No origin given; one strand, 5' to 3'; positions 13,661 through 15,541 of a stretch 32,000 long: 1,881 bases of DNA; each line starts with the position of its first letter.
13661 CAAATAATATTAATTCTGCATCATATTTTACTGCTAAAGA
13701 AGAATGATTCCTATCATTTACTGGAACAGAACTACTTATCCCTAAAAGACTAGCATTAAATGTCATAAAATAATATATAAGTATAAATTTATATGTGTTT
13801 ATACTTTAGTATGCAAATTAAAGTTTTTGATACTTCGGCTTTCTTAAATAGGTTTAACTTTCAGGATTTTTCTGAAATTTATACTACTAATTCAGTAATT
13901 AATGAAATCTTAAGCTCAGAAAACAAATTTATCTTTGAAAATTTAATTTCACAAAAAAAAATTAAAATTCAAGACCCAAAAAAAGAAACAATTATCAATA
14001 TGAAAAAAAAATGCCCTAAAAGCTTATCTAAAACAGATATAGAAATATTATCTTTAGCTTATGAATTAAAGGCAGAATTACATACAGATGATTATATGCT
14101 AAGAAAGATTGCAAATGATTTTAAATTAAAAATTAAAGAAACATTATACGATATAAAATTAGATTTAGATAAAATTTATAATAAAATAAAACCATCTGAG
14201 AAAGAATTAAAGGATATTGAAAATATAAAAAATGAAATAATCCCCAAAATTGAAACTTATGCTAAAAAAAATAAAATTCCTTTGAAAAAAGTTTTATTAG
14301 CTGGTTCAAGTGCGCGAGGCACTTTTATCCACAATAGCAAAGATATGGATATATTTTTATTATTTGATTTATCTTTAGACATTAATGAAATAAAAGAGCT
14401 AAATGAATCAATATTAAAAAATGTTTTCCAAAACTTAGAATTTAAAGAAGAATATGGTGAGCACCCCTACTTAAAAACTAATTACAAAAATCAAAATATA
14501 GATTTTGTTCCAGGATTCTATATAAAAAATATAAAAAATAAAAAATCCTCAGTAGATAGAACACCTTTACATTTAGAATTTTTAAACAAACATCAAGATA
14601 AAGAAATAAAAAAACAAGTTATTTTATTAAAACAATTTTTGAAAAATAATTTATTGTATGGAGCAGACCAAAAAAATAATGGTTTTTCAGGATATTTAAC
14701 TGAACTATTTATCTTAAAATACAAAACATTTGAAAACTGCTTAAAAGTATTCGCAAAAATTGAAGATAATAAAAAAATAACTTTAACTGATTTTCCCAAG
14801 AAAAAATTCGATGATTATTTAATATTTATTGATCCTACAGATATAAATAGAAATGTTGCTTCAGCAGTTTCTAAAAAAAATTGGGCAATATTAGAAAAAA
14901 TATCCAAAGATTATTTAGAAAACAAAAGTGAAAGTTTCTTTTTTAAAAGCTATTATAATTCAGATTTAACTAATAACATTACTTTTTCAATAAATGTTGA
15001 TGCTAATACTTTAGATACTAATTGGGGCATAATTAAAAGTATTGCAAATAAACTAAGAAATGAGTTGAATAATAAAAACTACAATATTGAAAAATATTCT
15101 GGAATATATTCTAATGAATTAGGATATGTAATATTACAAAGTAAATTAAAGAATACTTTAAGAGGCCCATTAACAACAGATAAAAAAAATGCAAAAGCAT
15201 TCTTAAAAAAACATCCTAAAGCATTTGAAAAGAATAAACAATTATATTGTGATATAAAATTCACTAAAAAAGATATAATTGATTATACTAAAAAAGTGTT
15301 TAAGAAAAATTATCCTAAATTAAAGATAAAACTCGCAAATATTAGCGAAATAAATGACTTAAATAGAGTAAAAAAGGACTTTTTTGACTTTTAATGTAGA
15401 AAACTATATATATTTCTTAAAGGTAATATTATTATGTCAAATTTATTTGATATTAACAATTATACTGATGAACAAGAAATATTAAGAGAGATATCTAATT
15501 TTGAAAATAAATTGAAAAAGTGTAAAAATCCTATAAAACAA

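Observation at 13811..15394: Nob1-type PIN endonuclease domain fused in frame to the CCA-adding enzyme, divergent from RNase Z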

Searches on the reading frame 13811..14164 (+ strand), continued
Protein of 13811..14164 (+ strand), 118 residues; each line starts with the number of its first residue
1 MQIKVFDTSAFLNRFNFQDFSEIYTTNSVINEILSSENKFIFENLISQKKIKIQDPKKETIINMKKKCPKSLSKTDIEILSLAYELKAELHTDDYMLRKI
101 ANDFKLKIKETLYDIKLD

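Call 46: find_encoding_contigs(protein=P0318, flank=3000, max_places=3)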
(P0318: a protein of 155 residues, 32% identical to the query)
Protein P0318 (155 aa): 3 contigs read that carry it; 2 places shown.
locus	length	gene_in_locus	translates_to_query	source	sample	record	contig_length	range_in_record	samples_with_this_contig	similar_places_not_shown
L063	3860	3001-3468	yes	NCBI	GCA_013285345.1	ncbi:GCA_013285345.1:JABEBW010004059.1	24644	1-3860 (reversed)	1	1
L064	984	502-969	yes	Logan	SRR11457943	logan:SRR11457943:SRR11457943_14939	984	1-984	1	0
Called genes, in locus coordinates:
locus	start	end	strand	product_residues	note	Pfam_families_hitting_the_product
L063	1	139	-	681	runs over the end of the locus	PF04945:YHS, PF00122:E1-E2_ATPase, PF00702:Hydrolase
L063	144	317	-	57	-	PF04945:YHS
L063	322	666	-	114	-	-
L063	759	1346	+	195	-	PF01047:MarR (weak), PF13404:HTH_AsnC-type, PF13412:HTH_24, PF06467:zf-FCS (weak), PF08394:Arc_trans_TRASH, PF24273:TRASH_HVO_1752_C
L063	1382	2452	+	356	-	PF02746:MR_MLE_N, PF13378:MR_MLE_C, PF07476:MAAL_C (weak)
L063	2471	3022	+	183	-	PF02441:Flavoprotein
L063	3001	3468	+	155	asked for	PF17146:PIN_6, PF11848:DUF3368 (weak)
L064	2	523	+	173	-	?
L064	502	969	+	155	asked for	PF17146:PIN_6, PF11848:DUF3368 (weak)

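Call 57: find_related_loci(query=A5, collection=metagenome_contigs, flank=6000)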
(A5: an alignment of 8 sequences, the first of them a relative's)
Query A5 (113 aa) in metagenome_contigs; peptide patterns used: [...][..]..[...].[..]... (x = any residue, [..] = any of these).
149 stretches matched a pattern; 17 encode a relative of the query (tblastn E <= 1e-3); 17 distinct loci.
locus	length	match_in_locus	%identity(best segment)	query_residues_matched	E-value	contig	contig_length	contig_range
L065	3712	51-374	52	4-111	2e-29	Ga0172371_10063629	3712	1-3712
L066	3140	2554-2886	50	2-112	8e-29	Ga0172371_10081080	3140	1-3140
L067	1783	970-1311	50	1-113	5e-27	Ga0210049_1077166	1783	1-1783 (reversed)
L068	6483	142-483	50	1-113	5e-27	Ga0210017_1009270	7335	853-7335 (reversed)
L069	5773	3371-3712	50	1-113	7e-27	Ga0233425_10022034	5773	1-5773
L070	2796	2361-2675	46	1-106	3e-26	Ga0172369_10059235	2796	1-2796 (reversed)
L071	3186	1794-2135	48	1-113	2e-24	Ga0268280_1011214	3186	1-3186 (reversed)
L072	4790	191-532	48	1-113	2e-24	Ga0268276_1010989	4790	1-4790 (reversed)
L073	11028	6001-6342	51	1-113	8e-24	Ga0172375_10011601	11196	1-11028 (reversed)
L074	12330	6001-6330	43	1-111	2e-22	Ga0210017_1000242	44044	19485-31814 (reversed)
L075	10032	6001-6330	43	1-111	2e-22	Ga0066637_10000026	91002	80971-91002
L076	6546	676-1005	41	1-111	3e-19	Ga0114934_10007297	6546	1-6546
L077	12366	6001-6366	38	2-112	2e-17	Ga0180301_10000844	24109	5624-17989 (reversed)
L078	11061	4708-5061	31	2-112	2e-12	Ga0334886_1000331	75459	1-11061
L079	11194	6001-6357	32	3-112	3e-12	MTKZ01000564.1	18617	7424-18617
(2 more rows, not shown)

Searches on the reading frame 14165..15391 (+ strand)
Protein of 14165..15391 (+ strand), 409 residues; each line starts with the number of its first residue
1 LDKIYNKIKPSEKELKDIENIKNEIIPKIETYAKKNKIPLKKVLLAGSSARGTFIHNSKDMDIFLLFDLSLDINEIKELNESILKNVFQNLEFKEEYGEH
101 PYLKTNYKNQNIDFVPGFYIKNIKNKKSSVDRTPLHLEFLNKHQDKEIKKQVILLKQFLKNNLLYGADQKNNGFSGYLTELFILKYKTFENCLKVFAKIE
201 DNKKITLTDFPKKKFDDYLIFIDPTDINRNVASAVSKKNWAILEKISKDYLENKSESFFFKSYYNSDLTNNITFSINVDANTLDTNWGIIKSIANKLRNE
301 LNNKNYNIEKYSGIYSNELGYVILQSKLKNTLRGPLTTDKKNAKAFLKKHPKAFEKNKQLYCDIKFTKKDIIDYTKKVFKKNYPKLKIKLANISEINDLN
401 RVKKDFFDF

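Call 52: search_solved_structures(query=window:14165-15391:+, max_evalue=0.00001, show_alignments=1)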
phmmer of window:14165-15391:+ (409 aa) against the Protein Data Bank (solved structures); distinct sequences matched with E-value up to 0.00001: 7.
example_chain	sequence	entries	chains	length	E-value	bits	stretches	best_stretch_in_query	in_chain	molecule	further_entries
2zh7_A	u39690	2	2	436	1.8e-33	119.6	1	40-262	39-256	CCA-adding enzyme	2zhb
3ova_A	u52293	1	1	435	1.8e-33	119.6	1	40-262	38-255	CCA-adding enzyme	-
1r89_A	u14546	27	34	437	1.8e-33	119.6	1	40-262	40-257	tRNA nucleotidyltransferase | CCA-adding enzyme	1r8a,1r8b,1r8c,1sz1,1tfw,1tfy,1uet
3ovs_A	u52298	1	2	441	1.8e-33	119.5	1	40-262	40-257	CCA-Adding Enzyme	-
3ovb_A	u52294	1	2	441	1.8e-33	119.5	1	40-262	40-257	CCA-Adding Enzyme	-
3ouy_A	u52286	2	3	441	1.8e-33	119.5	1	40-262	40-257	CCA-Adding Enzyme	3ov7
4x4n_A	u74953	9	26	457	2e-33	119.4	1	40-261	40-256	CCA-adding enzyme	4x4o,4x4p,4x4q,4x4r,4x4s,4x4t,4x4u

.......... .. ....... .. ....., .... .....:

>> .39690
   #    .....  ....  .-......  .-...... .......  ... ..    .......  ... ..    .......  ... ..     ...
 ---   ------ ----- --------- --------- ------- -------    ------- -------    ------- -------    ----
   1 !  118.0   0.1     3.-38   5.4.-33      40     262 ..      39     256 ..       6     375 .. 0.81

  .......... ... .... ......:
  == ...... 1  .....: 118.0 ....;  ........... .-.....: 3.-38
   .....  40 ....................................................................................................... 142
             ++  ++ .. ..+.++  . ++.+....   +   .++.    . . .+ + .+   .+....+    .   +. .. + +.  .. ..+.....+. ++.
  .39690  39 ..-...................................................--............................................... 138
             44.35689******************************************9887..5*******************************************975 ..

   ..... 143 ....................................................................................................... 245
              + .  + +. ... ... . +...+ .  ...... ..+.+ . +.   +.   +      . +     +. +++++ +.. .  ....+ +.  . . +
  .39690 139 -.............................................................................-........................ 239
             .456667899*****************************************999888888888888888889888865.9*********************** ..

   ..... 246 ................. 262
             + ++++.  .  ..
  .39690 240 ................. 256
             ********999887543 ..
